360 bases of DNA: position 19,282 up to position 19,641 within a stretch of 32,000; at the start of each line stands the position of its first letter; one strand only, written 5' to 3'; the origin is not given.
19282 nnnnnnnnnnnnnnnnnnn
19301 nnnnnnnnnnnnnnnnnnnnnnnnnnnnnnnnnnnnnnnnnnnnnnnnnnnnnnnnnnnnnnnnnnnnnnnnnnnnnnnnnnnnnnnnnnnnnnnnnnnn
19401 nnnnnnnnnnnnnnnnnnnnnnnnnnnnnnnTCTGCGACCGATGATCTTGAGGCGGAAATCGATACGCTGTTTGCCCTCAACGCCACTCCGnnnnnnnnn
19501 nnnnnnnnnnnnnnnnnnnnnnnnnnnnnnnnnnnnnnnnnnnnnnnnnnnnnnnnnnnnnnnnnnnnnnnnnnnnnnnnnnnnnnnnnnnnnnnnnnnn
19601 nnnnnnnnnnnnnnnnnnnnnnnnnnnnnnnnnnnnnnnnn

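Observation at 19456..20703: Array of acidic L-D-x-[FL]-F-A helical motifs that may replace the C-terminal tail missing from the local MglB-like protein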

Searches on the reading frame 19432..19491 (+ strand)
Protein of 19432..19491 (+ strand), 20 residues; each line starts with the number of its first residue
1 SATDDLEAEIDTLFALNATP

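Call 16: search_solved_structures(query=A1, max_evalue=10, show_alignments=5)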
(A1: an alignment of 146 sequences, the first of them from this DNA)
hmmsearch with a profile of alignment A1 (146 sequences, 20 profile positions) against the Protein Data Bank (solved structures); distinct sequences matched with E-value up to 10: 1.
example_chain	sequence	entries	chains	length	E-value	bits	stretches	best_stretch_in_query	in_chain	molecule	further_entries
9ugr_A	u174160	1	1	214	1.3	12.4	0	5-14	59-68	Syn-F4-Link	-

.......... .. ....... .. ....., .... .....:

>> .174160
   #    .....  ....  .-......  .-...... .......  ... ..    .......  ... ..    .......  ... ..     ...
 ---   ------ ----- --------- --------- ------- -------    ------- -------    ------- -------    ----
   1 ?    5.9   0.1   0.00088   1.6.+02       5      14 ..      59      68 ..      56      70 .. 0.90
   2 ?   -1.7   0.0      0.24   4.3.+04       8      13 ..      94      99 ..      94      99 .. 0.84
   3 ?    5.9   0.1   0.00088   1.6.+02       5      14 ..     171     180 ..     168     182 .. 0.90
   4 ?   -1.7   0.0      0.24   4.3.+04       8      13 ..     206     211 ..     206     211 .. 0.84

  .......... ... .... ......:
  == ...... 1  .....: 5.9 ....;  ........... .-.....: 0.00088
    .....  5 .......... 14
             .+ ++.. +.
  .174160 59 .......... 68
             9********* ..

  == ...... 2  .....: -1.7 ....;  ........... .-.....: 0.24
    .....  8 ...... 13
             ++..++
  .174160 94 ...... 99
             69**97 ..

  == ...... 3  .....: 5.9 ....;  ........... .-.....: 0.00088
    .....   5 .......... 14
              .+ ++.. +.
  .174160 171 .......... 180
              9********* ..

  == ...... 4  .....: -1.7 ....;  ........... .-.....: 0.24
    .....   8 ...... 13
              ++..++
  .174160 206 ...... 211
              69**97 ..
